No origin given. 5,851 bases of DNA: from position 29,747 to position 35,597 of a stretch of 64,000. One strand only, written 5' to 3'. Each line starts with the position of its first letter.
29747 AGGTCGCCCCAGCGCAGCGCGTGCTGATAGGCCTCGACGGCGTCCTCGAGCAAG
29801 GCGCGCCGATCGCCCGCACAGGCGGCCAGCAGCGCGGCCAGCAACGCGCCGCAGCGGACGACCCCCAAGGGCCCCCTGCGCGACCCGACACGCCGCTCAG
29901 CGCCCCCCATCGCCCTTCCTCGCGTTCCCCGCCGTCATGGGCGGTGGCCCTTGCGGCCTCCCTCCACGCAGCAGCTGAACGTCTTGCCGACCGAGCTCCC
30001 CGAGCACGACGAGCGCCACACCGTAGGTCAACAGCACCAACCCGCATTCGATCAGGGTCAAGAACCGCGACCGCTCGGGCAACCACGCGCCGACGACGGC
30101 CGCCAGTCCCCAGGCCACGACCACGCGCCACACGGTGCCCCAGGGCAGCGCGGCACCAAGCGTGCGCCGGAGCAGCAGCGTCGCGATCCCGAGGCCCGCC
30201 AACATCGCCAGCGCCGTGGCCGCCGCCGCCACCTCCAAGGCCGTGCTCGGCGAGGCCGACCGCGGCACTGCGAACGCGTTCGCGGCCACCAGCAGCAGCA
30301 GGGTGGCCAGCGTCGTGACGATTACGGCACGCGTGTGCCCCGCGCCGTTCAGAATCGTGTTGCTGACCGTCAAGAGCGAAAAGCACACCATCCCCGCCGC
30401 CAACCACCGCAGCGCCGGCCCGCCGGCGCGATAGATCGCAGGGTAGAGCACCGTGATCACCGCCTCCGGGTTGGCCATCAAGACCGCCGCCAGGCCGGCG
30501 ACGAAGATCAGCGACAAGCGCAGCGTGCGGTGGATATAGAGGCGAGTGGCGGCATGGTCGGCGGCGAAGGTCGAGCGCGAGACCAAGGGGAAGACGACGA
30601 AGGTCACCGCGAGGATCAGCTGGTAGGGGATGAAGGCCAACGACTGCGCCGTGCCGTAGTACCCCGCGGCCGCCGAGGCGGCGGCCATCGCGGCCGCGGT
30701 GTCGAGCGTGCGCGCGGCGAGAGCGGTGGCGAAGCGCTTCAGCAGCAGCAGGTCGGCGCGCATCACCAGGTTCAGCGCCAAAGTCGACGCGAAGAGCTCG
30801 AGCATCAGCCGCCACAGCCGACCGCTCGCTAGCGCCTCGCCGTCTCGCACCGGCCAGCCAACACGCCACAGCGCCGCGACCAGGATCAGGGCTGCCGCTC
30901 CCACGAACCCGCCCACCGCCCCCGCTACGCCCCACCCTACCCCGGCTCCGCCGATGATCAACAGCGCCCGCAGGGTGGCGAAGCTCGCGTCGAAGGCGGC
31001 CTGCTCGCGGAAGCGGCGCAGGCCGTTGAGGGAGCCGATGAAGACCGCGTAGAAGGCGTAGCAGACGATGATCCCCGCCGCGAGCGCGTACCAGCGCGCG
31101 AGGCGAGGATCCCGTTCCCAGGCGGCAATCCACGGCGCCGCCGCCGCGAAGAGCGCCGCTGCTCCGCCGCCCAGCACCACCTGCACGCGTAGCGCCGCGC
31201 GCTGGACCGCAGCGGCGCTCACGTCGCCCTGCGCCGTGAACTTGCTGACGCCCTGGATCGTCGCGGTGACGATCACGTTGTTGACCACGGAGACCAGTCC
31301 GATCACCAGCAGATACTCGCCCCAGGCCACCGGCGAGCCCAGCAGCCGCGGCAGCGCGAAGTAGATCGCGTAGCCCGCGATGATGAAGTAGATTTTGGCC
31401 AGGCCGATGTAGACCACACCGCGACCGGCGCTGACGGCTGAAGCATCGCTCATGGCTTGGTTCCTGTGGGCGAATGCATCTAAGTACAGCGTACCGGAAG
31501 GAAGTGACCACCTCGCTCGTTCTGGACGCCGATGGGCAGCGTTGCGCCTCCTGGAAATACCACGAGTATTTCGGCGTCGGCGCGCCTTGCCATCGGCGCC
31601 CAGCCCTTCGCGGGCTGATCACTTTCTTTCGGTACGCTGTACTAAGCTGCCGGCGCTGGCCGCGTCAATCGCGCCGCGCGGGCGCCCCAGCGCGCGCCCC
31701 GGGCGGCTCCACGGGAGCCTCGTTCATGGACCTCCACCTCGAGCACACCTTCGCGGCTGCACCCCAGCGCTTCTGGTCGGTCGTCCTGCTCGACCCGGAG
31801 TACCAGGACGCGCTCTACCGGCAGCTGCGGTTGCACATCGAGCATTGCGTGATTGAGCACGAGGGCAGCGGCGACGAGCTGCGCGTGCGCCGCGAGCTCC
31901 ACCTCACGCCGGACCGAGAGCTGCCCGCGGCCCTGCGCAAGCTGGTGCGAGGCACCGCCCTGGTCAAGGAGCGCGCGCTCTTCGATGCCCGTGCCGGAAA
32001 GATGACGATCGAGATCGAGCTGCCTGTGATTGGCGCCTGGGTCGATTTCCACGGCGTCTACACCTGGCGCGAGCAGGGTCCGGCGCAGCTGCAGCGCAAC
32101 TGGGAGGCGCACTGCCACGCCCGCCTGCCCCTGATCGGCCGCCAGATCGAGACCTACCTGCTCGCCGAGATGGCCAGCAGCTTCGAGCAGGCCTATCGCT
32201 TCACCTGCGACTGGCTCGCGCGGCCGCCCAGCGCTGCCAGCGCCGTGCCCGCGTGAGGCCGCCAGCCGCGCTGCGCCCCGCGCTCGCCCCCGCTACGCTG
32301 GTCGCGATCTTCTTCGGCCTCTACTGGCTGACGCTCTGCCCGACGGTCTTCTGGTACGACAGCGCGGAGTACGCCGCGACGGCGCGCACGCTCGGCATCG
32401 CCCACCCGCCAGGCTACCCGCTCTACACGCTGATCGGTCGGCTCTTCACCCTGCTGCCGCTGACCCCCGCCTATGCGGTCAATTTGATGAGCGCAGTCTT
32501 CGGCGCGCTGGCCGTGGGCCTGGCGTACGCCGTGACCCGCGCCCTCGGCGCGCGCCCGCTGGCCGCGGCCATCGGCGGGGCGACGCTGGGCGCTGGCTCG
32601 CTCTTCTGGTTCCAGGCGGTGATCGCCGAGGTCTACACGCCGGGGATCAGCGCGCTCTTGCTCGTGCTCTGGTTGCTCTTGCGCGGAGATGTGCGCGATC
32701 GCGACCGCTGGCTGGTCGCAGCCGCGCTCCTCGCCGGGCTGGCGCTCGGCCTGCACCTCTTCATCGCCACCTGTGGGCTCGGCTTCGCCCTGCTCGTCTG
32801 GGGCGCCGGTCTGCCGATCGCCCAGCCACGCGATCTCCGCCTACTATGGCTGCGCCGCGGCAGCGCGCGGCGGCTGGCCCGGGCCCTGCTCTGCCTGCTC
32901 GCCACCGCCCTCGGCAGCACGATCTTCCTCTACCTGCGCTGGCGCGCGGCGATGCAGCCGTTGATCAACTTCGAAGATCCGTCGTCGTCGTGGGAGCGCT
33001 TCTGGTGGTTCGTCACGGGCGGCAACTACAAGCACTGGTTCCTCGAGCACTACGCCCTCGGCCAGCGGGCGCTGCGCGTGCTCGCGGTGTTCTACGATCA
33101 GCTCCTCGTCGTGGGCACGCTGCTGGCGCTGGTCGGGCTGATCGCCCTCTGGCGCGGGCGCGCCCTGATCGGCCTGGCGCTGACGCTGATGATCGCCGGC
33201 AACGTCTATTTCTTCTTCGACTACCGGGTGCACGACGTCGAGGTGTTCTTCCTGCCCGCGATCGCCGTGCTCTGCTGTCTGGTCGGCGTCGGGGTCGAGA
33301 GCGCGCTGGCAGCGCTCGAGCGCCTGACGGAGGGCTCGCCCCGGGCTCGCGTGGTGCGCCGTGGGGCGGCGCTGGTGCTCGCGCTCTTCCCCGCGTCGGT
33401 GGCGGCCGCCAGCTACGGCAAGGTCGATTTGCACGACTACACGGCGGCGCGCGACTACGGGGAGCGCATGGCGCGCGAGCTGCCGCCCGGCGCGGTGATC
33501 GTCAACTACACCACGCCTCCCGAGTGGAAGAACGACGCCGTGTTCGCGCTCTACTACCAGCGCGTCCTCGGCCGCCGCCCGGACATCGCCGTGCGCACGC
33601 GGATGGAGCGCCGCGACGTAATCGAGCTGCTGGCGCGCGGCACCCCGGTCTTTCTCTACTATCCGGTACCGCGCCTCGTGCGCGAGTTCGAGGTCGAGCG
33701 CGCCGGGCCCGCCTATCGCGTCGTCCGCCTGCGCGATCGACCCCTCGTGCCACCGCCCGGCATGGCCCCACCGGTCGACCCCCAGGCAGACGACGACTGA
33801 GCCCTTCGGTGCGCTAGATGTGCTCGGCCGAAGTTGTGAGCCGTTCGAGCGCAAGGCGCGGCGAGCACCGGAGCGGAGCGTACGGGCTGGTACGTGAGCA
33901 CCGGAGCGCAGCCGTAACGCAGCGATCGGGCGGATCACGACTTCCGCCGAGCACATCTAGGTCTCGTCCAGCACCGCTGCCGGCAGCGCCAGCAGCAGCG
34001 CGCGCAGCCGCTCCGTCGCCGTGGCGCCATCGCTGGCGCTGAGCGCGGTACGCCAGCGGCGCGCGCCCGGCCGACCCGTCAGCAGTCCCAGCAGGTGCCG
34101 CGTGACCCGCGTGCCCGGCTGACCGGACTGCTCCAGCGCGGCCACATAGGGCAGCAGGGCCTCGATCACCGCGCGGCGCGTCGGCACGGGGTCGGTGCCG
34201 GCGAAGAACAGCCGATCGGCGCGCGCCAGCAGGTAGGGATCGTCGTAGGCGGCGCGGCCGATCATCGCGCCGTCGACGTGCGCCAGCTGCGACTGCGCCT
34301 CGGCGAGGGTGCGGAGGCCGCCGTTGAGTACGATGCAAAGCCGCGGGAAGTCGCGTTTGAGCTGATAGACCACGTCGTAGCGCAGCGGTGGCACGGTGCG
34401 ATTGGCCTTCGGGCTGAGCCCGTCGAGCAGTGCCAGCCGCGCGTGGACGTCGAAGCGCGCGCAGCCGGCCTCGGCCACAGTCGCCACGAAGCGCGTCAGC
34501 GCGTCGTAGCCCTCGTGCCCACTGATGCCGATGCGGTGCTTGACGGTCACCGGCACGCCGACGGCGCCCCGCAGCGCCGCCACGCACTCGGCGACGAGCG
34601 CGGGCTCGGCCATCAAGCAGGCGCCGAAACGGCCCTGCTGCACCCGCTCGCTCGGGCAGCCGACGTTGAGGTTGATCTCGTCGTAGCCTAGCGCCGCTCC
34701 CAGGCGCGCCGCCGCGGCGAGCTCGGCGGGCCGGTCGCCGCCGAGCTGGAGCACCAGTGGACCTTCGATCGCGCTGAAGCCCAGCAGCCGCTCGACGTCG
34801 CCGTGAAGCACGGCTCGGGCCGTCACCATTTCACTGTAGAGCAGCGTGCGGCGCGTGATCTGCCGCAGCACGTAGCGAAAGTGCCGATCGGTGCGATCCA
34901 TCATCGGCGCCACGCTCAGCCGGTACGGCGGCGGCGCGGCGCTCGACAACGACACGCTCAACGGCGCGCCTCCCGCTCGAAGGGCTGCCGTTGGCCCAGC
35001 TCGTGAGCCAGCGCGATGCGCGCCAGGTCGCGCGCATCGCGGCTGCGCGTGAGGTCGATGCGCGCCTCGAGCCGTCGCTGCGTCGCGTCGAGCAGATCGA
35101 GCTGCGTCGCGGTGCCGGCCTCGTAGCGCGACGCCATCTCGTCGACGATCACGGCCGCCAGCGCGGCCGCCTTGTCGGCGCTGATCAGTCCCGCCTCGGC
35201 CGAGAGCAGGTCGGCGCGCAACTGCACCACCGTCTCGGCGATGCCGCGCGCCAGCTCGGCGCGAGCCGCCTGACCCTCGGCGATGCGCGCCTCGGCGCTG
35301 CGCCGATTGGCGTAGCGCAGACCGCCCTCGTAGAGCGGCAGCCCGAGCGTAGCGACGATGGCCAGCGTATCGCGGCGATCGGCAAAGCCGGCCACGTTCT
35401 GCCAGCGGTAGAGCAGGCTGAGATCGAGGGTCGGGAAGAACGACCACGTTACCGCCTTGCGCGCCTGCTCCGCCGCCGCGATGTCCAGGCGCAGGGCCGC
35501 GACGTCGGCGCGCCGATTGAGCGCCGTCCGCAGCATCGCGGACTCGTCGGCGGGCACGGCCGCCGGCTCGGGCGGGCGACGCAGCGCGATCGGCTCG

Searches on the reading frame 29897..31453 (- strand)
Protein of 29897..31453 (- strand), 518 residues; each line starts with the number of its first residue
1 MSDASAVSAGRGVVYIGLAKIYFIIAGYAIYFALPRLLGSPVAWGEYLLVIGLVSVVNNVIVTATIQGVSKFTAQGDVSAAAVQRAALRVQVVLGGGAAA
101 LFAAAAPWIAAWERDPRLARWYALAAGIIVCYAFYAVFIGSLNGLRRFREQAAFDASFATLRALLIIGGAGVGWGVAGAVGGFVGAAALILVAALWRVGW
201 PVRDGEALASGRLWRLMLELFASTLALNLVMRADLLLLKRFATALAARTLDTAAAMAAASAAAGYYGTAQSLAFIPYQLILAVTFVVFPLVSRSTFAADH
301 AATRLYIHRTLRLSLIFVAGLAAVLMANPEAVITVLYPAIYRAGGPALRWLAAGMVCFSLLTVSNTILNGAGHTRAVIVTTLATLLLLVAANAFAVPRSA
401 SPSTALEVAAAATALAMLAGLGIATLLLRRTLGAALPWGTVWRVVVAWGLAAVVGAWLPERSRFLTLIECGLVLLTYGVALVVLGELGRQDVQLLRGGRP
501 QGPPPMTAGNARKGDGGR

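Call 28: search_protein_families(library=pfam, proteins=[window:29897-31453:-])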
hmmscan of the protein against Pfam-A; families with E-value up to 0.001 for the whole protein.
window:29897-31453:- (518 aa): 1 family
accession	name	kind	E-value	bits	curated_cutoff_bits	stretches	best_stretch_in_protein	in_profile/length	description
PF13440.11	Polysacc_synt_3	-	2.5e-10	40.5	23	1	41-337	8-284/293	Polysaccharide biosynthesis protein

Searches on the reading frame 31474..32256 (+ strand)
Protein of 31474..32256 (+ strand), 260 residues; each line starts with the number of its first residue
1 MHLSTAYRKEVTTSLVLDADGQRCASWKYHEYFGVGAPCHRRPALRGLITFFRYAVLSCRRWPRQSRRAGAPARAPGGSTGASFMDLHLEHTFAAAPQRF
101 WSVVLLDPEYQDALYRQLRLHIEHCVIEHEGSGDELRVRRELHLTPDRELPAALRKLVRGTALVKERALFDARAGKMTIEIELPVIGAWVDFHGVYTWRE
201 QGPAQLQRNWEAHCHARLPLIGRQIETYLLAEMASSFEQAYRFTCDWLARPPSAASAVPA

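Call 28: search_protein_families(library=pfam, proteins=[window:31474-32256:+])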
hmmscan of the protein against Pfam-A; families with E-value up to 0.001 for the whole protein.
window:31474-32256:+ (260 aa): 1 family
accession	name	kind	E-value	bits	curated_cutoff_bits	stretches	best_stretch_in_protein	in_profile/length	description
PF10698.15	DUF2505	-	3.3e-18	66.7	26.9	1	90-248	3-158/158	Protein of unknown function (DUF2505)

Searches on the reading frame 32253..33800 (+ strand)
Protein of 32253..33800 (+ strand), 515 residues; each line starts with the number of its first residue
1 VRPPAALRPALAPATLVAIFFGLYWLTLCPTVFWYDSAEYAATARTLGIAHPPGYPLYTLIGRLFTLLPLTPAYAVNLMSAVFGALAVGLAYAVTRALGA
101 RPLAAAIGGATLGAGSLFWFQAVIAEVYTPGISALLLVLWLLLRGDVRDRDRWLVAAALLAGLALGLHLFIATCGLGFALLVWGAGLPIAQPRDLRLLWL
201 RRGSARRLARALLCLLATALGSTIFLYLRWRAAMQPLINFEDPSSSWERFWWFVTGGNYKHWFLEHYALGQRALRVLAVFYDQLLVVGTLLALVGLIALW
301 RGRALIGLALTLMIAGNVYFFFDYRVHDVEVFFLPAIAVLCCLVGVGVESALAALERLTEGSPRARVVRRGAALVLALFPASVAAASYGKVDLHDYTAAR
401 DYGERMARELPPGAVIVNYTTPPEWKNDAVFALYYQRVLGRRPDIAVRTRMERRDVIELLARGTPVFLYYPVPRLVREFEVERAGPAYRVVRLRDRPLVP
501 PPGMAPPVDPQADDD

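Call 27: find_encoding_contigs(protein=window:32253-33800:+, flank=3000, max_places=6)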
Protein window:32253-33800:+ (515 aa): no gene with exactly this product is on record in the collection.

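Call 28: search_protein_families(library=pfam, proteins=[window:32253-33800:+])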
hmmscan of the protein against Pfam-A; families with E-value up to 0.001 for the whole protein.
window:32253-33800:+ (515 aa): 2 families
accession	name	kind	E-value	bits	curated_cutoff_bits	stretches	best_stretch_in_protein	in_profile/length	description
PF11028.14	TMEM260-like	-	1.3e-29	103.7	24.2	1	36-181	1-169/179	Protein O-mannosyl-transferase TMEM260-like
PF13231.12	PMT_2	-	1.4e-05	25.8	26.1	1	51-176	2-123/160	Dolichyl-phosphate-mannose-protein mannosyltransferase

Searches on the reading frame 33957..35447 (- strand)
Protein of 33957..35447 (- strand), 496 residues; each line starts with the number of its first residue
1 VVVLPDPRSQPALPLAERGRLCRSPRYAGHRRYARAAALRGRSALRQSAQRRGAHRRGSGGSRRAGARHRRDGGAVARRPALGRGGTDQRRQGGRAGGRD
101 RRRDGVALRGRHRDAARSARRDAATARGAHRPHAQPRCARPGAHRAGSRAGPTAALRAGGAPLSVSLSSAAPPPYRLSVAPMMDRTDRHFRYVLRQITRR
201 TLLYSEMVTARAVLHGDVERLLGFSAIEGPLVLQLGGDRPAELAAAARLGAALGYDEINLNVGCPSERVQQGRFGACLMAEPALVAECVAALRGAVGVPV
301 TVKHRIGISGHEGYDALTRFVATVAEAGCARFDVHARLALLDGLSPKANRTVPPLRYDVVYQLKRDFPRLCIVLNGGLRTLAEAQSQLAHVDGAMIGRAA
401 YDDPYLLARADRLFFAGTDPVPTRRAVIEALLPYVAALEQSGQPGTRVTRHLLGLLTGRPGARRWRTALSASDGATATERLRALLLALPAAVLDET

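Call 28: search_protein_families(library=pfam, proteins=[window:33957-35447:-])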
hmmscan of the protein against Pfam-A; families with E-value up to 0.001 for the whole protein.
window:33957-35447:- (496 aa): 1 family
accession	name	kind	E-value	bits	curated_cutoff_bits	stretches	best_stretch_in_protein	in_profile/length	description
PF01207.24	Dus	-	1.6e-77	261.1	20.4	1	179-476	2-296/311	Dihydrouridine synthase (Dus)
